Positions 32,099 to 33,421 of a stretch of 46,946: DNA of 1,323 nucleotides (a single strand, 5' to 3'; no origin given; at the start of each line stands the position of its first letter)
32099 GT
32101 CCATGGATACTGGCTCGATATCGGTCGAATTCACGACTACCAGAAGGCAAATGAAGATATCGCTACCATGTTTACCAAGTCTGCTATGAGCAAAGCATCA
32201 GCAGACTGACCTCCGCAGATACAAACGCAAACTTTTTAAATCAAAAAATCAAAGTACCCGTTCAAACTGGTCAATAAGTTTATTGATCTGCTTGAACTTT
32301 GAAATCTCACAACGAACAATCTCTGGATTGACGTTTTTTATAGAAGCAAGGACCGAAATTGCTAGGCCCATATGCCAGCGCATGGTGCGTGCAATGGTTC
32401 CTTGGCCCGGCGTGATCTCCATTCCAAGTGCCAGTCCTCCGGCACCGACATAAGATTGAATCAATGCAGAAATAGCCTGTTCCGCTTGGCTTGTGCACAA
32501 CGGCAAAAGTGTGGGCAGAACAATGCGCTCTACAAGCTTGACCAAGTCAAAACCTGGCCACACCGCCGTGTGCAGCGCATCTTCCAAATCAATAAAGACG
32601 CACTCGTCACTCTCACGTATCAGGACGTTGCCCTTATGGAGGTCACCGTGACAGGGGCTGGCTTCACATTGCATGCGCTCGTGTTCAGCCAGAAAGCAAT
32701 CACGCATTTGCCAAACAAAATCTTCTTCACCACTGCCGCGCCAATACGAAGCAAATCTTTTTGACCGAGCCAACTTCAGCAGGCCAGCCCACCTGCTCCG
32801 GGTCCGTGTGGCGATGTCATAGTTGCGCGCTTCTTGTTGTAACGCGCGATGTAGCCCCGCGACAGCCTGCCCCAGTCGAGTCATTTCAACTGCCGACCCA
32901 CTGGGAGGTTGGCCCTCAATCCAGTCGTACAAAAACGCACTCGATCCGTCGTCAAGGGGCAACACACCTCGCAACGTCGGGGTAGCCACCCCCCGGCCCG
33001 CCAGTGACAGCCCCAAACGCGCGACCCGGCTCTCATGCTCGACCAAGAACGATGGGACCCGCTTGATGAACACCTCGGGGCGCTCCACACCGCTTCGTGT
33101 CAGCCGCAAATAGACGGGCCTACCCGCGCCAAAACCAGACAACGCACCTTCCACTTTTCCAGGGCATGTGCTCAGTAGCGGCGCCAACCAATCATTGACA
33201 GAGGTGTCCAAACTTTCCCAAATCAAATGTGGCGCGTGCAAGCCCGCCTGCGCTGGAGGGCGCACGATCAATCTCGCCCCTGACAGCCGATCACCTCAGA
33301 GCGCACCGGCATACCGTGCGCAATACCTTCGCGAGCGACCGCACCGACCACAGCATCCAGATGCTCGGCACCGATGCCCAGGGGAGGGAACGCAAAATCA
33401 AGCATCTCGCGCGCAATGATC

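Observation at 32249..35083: Kinase + degenerate NeuB + methyltransferase trio at the distal end of the ABC-transporter operon: possible chain-terminator module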

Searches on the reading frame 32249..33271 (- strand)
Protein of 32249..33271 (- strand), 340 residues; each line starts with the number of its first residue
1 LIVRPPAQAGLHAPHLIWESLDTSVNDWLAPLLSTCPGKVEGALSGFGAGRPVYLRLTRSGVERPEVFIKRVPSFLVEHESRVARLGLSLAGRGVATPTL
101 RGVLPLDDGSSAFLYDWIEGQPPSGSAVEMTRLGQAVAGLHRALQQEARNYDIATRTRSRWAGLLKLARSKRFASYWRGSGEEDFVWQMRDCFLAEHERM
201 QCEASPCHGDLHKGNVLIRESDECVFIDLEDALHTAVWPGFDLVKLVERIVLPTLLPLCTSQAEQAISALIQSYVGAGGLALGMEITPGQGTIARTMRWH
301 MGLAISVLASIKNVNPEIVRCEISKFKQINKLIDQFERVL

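Call 5: search_protein_families(library=pfam, proteins=[window:32249-33271:-], max_evalue=0.01)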
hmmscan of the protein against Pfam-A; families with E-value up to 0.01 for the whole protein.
window:32249-33271:- (340 aa): 2 families
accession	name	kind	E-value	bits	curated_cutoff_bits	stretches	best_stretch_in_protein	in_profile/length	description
PF01636.29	APH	-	9.5e-17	62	23.2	1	48-248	8-211/239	Phosphotransferase enzyme family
PF01163.29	RIO1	-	0.009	16.1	22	0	189-234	109-153/187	RIO domain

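Call 8: search_protein_families(library=ncbifam, proteins=[window:32249-33271:-], max_evalue=0.01)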
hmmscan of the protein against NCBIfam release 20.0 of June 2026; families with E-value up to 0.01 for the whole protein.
window:32249-33271:- (340 aa): 5 families
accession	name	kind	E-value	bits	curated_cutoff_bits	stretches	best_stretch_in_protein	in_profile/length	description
NF008738.0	PRK11768.1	equivalog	1.4e-06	28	194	1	127-235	120-226/327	serine/threonine protein kinase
TIGR02906.1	spore_CotS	subfamily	9.8e-05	21.4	172.7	0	204-251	188-232/314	CotS family spore coat protein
NF003558.0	PRK05231.1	equivalog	0.00033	19.7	271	1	109-229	95-212/322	homoserine kinase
TIGR02721.1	ycfN_thiK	equivalog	0.00064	18.9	299.45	1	164-234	103-175/256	thiamine kinase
NF038151.1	lanthi_synth_III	equivalog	0.0052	15.2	575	1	207-235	358-386/833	class III lanthionine synthetase LanKC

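Call 9: find_homologous_proteins(query=window:32249-33271:-)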
Query window:32249-33271:- (340 aa): 6 proteins with E <= 0.001 among 8000 candidates.
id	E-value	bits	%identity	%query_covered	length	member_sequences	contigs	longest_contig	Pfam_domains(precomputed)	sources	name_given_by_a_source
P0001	1.3e-226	769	100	99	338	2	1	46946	PF01636.30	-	-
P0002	1.6e-97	345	48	100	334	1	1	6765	PF01636.30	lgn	-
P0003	6.0e-94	333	48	99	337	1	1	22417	PF01636.30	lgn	-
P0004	3.8e-92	327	45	99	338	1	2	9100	PF01636.30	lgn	-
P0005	2.0e-86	308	43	99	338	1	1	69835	PF01636.30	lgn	-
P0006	1.7e-75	272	40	99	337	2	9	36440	PF01636.30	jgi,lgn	jgi:aminoglycoside phosphotransferase (APT) family kinase protein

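Call 15: find_encoding_contigs(protein=P0005, flank=10000, max_places=2)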
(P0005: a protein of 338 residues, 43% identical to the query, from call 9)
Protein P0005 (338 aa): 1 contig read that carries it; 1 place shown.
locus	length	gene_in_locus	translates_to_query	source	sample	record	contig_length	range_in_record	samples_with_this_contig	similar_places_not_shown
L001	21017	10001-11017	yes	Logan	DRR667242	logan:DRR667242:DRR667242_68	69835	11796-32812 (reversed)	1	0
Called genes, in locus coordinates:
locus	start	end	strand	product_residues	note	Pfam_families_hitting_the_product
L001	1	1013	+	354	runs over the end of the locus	-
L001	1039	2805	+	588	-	PF00005:ABC_tran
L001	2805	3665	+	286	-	PF01061:ABC2_membrane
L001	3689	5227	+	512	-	-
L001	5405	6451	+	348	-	-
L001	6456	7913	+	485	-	-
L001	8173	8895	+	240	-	PF13489:Methyltransf_23, PF05175:MTS (weak), PF13847:Methyltransf_31, PF08241:Methyltransf_11, PF08242:Methyltransf_12, PF13649:Methyltransf_25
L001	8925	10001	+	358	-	PF03102:NeuB, PF08666:SAF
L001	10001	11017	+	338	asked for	PF01636:APH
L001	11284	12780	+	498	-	-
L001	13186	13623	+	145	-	-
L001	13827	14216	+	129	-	-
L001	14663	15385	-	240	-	PF00697:PRAI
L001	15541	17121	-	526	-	PF01580:FtsK_SpoIIIE (faint), PF00005:ABC_tran, PF02463:SMC_N (faint), PF13555:AAA_29 (faint), PF13476:AAA_23 (faint), PF13304:AAA_21, PF00005:ABC_tran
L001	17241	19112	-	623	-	PF19576:Acyltransf_2, PF01553:Acyltransferase (faint), PF13444:Acetyltransf_5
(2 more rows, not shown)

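Call 16: find_encoding_contigs(protein=P0006, flank=10000, max_places=3)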
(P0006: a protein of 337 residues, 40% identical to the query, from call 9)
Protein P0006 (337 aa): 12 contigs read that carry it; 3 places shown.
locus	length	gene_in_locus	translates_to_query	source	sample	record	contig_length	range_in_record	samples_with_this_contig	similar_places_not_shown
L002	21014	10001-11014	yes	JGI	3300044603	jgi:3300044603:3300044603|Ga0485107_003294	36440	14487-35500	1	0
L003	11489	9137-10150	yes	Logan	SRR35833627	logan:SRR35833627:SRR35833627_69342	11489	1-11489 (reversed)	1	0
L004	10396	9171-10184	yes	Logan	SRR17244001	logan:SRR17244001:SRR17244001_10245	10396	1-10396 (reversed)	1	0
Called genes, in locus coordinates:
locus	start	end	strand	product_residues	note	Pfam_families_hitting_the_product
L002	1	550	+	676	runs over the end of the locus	-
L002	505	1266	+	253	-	PF00353:HemolysinCabind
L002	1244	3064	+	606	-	PF00005:ABC_tran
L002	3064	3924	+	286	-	PF01061:ABC2_membrane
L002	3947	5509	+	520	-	-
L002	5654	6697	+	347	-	-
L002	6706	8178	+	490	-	-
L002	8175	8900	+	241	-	PF13489:Methyltransf_23, PF13847:Methyltransf_31, PF08241:Methyltransf_11, PF08242:Methyltransf_12, PF13649:Methyltransf_25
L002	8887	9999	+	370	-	PF03102:NeuB, PF08666:SAF (weak)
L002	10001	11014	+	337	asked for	PF01636:APH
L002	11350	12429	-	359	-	PF05598:DUF772, PF01609:DDE_Tnp_1, PF13586:DDE_Tnp_1_2 (weak), PF13751:DDE_Tnp_1_6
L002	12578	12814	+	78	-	PF01527:HTH_Tnp_1 (weak)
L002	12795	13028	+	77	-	-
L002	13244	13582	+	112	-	-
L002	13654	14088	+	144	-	-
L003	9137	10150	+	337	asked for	PF01636:APH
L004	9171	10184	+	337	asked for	PF01636:APH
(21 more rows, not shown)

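Call 22: search_solved_structures(query=window:32249-33271:-, max_evalue=1)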
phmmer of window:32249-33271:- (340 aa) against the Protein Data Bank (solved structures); distinct sequences matched with E-value up to 1: 7.
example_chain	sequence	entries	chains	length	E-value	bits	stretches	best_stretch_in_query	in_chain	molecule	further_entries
2q83_A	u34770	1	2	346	0.014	17.6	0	80-142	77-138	YtaA protein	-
1zyl_A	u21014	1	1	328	0.6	12.3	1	197-235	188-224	Hypothetical protein yihE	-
8w7l_B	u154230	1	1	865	0.94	11.6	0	206-234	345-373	Protein kinase domain-containing protein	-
8w7l_A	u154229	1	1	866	0.94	11.6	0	206-234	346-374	Protein kinase domain-containing protein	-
8w7a_A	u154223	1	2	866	0.94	11.6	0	206-234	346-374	Protein kinase domain-containing protein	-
8w7j_A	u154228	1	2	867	0.94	11.6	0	206-234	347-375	Protein kinase domain-containing protein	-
8wgo_A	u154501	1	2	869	0.95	11.6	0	206-234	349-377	Protein kinase domain-containing protein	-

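Call 41: search_protein_representatives(alignment_id=A3)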
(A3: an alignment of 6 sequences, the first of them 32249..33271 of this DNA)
Query: 6 sequences, 338 profile positions. Proteins with E-value up to 0.001 (for the whole library): 448; up to 1e-10: 241; up to 1e-30: 22. The best 150 are listed.
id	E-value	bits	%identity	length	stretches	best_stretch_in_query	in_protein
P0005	2.8e-170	582.2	-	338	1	1-338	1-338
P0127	6.6e-134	462.6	-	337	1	1-338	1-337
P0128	4.5e-110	384.3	-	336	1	1-338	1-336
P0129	1.2e-108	379.5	-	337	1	1-338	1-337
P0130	1.0e-96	340.3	-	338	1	1-335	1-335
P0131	2.4e-96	339.1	-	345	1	1-338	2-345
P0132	2.9e-87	309.3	-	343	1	1-338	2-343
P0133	3.5e-74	266.2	-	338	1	1-338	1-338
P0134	7.7e-71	255.3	-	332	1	1-336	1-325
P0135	4.4e-66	239.6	-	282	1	50-338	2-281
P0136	1.3e-61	225.0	-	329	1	2-337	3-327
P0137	1.6e-61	224.6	-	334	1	1-338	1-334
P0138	4.8e-61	223.1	-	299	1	38-338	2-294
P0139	6.7e-55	202.9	-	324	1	4-332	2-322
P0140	1.7e-51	191.7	-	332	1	1-337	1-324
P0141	1.6e-50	188.4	-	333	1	1-337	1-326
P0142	3.1e-49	184.3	-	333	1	1-338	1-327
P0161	2.2e-21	92.7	-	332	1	61-291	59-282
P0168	4.1e-20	88.5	-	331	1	60-279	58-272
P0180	7.8e-19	84.3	-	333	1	63-281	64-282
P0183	1.4e-18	83.5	-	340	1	54-280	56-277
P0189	6.2e-18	81.3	-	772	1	2-275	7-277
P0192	1.1e-17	80.5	-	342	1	1-326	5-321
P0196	2.2e-17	79.5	-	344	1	3-272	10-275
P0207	1.1e-16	77.2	-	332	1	1-325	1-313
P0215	2.3e-16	76.2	-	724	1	63-274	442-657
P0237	2.5e-15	72.8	-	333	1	2-324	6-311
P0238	2.5e-15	72.7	-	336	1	1-281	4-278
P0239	2.9e-15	72.6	-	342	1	2-273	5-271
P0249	6.1e-15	71.5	-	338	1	61-326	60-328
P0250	6.2e-15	71.5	-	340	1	59-324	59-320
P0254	1.0e-14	70.8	-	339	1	112-277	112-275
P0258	1.1e-14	70.6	-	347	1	2-273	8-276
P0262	1.9e-14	69.8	-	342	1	61-274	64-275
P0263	2.2e-14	69.6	-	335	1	61-276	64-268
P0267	2.9e-14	69.3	-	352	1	63-333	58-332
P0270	4.7e-14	68.6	-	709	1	51-329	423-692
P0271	5.0e-14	68.5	-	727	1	62-326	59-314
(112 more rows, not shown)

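Call 43: list_cluster_members(proteins=[P0161, P0168, P0249, P0192, P0239, P0183, P0133, P0263, P0207, P0262])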
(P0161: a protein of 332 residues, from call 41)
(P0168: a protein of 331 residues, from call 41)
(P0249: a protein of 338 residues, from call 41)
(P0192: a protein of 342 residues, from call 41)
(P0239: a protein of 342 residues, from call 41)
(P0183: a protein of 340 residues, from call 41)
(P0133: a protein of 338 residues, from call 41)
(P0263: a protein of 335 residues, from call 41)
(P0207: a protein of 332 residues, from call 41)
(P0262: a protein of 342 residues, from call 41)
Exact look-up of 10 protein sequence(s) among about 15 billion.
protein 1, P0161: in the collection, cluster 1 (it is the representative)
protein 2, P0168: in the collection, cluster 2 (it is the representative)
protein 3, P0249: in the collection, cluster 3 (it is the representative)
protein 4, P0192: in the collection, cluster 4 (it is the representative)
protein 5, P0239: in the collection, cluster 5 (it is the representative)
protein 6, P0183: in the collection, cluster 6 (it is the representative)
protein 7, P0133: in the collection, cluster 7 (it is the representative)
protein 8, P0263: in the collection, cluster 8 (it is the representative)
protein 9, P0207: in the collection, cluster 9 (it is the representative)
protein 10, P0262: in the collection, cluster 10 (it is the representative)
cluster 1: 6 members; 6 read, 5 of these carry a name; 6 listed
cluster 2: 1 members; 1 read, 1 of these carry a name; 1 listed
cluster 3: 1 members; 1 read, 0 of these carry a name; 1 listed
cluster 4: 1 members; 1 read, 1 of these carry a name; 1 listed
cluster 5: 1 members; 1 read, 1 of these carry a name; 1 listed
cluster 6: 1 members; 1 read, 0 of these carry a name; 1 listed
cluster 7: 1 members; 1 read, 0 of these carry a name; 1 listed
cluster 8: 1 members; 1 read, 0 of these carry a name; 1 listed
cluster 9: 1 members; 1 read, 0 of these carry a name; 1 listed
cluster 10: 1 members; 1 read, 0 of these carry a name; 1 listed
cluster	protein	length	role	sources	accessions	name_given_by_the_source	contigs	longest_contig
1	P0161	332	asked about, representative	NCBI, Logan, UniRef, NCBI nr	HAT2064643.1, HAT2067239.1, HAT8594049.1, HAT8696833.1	TPA: phosphotransferase [Legionella pneumophila] | phosphotransferase n=1 Tax=Legionella pneumophila TaxID=446 RepID=UPI00048253CB | phosphotransferase [Legionella pneumophila]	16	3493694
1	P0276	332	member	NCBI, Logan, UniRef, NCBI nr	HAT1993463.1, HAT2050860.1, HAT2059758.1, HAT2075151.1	phosphotransferase [Legionella pneumophila] | phosphotransferase n=1 Tax=Legionella pneumophila TaxID=446 RepID=UPI001374BF83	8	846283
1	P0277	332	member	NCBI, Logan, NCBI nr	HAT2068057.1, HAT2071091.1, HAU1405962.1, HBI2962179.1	TPA: phosphotransferase [Legionella pneumophila] | phosphotransferase [Legionella pneumophila]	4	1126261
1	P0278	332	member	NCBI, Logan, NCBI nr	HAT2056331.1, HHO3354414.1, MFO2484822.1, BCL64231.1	phosphotransferase [Legionella pneumophila serogroup 9] | hypothetical protein [Legionella pneumophila serogroup 9]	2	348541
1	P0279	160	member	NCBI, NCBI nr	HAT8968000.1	TPA: hypothetical protein JBA93_15205, partial [Legionella pneumophila subsp. pneumophila] | hypothetical protein [Legionella pneumophila subsp. pneumophila]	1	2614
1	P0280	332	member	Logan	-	-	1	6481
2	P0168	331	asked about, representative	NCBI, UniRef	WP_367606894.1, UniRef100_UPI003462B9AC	phosphotransferase [Legionella sp. W05-934-2] | phosphotransferase n=1 Tax=Legionella sp. W05-934-2 TaxID=1198649 RepID=UPI003462B9AC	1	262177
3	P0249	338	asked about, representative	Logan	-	-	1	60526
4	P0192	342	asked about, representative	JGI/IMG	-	thiamine kinase-like enzyme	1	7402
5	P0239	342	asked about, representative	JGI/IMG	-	thiamine kinase-like enzyme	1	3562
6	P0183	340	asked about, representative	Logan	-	-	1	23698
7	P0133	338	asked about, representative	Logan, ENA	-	-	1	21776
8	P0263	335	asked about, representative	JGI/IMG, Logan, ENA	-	-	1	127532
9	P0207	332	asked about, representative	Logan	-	-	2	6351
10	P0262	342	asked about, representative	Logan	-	-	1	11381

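Call 44: find_homologous_proteins(query=P0161, max_evalue=0.00001)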
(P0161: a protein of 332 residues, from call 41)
Query P0161 (332 aa): 4 proteins with E <= 0.00001 among 2593 candidates.
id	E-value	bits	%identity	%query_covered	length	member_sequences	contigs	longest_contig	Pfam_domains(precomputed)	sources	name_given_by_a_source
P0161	2.3e-218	742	100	100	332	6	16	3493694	PF01636.30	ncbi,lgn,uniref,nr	ncbi:TPA: phosphotransferase [Legionella pneumophila]|uniref:phosphotransferase n=1 Tax=Legionella p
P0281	3.7e-116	406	57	100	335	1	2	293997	PF01636.30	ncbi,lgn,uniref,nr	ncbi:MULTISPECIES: phosphotransferase enzyme family protein [unclassified Legionella]|uniref:phospho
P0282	3.4e-33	133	30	92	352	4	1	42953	PF01636.30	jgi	jgi:Ser/Thr protein kinase RdoA (MazF antagonist)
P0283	3.9e-31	126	27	98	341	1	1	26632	PF01636.30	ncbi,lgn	-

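Call 45: find_encoding_contigs(protein=P0161, flank=10000, max_places=3)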
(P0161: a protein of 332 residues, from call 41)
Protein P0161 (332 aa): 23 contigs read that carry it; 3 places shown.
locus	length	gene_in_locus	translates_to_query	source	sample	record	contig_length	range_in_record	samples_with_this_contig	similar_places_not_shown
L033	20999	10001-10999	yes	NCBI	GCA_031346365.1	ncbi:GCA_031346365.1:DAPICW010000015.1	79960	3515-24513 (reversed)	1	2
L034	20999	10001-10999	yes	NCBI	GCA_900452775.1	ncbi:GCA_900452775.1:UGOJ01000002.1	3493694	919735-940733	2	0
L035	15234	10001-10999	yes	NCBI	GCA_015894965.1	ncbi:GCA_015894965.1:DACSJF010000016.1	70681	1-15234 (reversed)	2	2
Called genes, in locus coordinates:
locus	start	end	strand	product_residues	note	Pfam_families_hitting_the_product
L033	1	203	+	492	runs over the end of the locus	PF00342:PGI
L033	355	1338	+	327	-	-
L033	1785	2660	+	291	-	PF00483:NTP_transferase, PF12804:NTP_transf_3 (weak)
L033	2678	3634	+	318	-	PF01073:3Beta_HSD, PF01370:Epimerase, PF02719:Polysacc_synt_2 (weak), PF04321:RmlD_sub_bind, PF05368:NmrA, PF13460:NAD_binding_10, PF16363:GDP_Man_Dehyd, PF07993:NAD_binding_4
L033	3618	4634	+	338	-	PF00953:Glycos_transf_4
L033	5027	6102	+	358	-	PF01527:HTH_Tnp_1, PF13384:HTH_23 (faint), PF13333:rve_2 (faint), PF13276:HTH_21, PF00665:rve, PF13683:rve_3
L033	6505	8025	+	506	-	-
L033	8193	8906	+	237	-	PF13489:Methyltransf_23, PF13847:Methyltransf_31, PF08241:Methyltransf_11, PF08242:Methyltransf_12, PF13649:Methyltransf_25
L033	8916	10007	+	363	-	PF03102:NeuB, PF08666:SAF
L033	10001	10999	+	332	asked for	PF01636:APH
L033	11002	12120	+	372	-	-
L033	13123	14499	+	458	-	-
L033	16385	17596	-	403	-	-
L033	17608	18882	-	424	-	PF03062:MBOAT, PF13813:MBOAT_2 (weak)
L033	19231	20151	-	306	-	PF00535:Glycos_transf_2, PF10111:Glyco_tranf_2_2 (faint), PF13641:Glyco_tranf_2_3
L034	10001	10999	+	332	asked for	PF01636:APH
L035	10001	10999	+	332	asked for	PF01636:APH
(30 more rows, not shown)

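Call 55: search_protein_families(library=pfam, proteins=[P0189, P0215, P0270, P0271], max_evalue=0.001)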
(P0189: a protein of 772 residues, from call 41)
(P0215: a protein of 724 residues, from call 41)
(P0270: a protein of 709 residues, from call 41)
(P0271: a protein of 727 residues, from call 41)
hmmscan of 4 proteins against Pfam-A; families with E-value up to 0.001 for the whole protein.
P0189 (772 aa): 3 families
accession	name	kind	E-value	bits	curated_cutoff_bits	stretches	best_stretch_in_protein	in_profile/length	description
PF02350.25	Epimerase_2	-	2.4e-07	30.4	30.6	1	545-705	123-284/347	UDP-N-acetylglucosamine 2-epimerase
PF01636.29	APH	-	1.8e-06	28.3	23.2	1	132-238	97-201/239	Phosphotransferase enzyme family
PF05159.20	Capsule_synth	-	0.00035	20.6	20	1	637-711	191-267/310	Capsule polysaccharide biosynthesis protein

P0215 (724 aa): 4 families
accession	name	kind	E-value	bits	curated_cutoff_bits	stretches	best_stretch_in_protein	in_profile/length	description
PF01636.29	APH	-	4.6e-12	46.6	23.2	1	490-636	70-211/239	Phosphotransferase enzyme family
PF19974.5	TCAD9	-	2e-06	27.7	40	1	577-636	293-342/429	Ternary complex associated domain 9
PF01163.29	RIO1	-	0.00032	20.8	22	1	586-622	121-157/187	RIO domain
PF01633.27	Choline_kinase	-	0.0004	20.2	29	1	587-631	161-204/300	Choline/ethanolamine kinase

P0270 (709 aa): 2 families
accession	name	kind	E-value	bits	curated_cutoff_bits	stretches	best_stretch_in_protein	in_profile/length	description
PF01636.29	APH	-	1.6e-10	41.6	23.2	1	472-617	57-212/239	Phosphotransferase enzyme family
PF19974.5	TCAD9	-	0.00041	20.1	40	0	572-620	297-342/429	Ternary complex associated domain 9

P0271 (727 aa): 2 families
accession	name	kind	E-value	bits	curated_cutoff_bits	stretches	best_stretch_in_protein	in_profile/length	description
PF01636.29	APH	-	1.3e-10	41.9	23.2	1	75-248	37-219/239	Phosphotransferase enzyme family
PF19974.5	TCAD9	-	1.5e-05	24.8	40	1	198-294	299-393/429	Ternary complex associated domain 9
